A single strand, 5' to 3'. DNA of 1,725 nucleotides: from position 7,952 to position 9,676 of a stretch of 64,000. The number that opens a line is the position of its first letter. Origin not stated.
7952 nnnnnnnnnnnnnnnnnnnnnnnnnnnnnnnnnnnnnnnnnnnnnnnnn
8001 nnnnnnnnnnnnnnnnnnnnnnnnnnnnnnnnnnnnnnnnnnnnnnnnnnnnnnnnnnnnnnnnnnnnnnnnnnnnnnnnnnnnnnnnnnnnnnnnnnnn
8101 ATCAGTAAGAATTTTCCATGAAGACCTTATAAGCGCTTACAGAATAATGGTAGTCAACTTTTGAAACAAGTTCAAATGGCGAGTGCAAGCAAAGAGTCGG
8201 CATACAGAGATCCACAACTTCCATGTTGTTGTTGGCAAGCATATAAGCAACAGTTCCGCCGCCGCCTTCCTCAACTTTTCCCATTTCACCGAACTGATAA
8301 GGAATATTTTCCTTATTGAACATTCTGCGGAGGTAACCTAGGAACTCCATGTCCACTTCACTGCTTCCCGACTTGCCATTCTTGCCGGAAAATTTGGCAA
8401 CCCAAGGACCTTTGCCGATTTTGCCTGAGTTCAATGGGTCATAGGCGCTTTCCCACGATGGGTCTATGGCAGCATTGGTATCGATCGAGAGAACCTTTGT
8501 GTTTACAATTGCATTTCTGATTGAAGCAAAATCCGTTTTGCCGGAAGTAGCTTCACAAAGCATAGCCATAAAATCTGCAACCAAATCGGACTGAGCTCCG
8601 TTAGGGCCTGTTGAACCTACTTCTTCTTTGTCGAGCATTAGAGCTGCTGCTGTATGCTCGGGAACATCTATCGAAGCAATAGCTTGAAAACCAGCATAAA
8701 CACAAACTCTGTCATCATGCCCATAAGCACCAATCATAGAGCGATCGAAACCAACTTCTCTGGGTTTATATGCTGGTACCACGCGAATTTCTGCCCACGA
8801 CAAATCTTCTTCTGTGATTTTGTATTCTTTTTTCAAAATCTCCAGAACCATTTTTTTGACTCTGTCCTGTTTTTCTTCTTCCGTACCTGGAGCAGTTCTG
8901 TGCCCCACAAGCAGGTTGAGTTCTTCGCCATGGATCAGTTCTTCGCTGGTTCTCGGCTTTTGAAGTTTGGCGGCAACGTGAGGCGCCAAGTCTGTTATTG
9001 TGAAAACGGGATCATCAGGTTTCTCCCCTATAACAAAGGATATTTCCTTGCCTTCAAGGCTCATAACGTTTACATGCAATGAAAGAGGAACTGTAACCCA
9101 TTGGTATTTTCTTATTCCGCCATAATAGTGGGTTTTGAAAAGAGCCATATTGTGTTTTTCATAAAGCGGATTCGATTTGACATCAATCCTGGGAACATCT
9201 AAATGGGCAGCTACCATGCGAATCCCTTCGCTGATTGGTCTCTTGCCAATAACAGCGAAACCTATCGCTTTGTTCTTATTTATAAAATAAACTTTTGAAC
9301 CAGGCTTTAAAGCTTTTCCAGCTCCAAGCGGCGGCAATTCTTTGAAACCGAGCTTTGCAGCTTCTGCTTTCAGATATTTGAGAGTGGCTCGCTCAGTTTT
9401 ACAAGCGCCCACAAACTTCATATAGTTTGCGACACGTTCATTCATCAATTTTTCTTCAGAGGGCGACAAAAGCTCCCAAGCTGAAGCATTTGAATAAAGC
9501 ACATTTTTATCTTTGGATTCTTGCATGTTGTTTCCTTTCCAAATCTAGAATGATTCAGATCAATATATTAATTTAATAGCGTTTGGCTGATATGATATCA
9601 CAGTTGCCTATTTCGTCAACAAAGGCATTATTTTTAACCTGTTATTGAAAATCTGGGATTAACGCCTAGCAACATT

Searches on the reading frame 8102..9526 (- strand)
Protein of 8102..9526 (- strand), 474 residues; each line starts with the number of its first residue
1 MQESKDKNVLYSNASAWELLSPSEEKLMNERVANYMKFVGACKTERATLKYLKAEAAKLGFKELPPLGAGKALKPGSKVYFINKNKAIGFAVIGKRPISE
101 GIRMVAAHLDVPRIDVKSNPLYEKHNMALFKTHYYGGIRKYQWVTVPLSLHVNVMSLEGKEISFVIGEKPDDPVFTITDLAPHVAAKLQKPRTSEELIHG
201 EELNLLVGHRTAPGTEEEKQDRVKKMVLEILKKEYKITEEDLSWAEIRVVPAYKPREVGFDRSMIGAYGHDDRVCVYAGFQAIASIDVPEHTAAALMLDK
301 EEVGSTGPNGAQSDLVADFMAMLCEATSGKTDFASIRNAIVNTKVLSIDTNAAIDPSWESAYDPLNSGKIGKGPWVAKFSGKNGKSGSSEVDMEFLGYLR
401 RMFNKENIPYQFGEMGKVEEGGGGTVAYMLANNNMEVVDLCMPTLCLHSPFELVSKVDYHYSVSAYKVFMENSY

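Call 12: search_protein_families(library=pfam, proteins=[window:8102-9526:-], max_evalue=0.00001)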
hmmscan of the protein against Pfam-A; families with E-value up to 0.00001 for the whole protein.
window:8102-9526:- (474 aa): 2 families
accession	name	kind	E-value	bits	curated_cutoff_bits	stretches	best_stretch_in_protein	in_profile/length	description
PF02127.20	Peptidase_M18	-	4.5e-74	250.3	24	1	38-469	1-431/432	Aminopeptidase I zinc metalloprotease (M18)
PF05343.19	Peptidase_M42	-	3.9e-10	39.7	23.2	0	345-460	185-287/292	M42 glutamyl aminopeptidase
